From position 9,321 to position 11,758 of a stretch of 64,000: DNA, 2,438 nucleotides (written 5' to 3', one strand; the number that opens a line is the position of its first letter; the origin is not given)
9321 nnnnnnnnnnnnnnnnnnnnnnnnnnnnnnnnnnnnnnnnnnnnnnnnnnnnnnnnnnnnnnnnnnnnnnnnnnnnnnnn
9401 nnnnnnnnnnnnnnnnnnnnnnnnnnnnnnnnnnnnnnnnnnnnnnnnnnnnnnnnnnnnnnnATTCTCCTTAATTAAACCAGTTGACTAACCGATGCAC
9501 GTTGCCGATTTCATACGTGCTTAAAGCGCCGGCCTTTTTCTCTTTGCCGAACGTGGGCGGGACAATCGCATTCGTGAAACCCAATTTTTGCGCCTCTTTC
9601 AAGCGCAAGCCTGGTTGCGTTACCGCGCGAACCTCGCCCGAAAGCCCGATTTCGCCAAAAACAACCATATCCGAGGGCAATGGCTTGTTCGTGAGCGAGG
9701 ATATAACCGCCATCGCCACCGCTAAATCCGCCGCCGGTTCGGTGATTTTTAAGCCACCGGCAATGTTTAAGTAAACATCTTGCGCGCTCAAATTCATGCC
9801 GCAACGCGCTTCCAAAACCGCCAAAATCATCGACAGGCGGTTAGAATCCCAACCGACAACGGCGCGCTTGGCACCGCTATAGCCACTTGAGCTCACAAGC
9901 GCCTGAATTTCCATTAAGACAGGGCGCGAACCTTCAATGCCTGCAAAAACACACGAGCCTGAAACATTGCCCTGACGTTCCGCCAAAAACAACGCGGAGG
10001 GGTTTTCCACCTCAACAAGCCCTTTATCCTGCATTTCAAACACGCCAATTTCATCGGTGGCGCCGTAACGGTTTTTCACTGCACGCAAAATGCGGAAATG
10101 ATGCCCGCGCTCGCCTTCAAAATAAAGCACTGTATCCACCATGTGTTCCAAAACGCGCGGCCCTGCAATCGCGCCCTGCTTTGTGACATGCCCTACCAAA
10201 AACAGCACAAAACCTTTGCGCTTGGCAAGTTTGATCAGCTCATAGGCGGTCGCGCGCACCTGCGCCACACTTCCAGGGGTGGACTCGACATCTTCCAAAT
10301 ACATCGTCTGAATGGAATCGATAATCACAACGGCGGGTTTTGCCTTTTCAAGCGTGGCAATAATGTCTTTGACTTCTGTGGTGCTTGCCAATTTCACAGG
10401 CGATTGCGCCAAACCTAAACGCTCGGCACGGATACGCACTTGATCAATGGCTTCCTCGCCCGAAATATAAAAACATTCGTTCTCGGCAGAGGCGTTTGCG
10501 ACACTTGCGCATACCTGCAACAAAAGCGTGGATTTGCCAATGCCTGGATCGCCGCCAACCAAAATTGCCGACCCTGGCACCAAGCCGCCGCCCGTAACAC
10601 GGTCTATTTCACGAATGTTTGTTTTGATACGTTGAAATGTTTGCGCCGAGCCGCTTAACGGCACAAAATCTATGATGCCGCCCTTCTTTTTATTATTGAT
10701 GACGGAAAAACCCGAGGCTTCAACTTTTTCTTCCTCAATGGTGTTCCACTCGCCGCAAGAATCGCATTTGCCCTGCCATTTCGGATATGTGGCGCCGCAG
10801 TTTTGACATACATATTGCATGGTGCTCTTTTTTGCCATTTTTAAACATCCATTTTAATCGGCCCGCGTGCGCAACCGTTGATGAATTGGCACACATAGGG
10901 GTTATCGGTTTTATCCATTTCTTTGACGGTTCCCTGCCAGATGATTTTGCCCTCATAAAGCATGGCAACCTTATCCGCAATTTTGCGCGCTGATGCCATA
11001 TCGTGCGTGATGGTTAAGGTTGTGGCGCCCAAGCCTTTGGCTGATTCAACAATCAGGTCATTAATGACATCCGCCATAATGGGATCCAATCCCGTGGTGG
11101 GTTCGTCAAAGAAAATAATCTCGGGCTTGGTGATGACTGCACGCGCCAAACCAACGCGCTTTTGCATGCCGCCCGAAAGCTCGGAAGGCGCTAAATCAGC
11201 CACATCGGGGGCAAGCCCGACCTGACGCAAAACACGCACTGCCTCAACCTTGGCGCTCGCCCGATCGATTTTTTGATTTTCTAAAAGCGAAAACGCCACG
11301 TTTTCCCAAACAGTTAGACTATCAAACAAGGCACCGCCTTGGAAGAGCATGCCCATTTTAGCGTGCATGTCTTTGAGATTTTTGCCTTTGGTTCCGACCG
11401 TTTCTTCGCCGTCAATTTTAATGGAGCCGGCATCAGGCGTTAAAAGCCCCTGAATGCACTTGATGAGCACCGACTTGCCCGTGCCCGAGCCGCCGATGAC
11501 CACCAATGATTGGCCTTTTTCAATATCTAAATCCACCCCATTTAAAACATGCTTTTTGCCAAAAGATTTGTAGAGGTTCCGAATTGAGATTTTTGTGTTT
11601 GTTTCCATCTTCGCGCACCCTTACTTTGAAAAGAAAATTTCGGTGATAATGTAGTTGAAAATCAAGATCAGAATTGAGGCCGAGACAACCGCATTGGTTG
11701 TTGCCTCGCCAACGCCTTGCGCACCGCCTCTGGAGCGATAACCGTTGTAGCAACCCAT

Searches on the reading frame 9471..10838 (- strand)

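Call 50: search_protein_families(library=pfam, proteins=[window:9471-10838:-], max_evalue=0.00001)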
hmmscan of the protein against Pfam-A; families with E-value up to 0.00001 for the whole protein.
window:9471-10838:- (455 aa): 5 families
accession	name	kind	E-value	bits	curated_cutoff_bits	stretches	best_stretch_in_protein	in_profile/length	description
PF13481.12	AAA_25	-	1.4e-18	67.6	27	1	66-222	10-194/195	AAA domain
PF06745.19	ATPase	-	4.6e-16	59.3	26.6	1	71-274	1-224/231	KaiC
PF18073.7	Zn_ribbon_LapB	-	5.2e-12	45.7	25.7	1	9-36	1-28/28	Rubredoxin metal binding domain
PF13541.12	ChlI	-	1.3e-08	35.2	27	1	344-428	35-119/121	Subunit ChlI of Mg-chelatase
PF03796.21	DnaB_C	-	1.2e-06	28.5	27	1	71-186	2-119/255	DnaB-like helicase C terminal domain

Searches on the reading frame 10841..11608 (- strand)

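Call 50: search_protein_families(library=pfam, proteins=[window:10841-11608:-], max_evalue=0.00001)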
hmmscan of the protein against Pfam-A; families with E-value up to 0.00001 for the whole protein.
window:10841-11608:- (255 aa): 2 families
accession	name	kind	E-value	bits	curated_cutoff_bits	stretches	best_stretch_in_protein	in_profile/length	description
PF00005.33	ABC_tran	-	4.8e-34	118.3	25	1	22-172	1-137/137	ABC transporter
PF13304.12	AAA_21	-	4.4e-07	30.7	27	0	138-203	232-299/304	AAA domain, putative AbiEii toxin, Type IV TA system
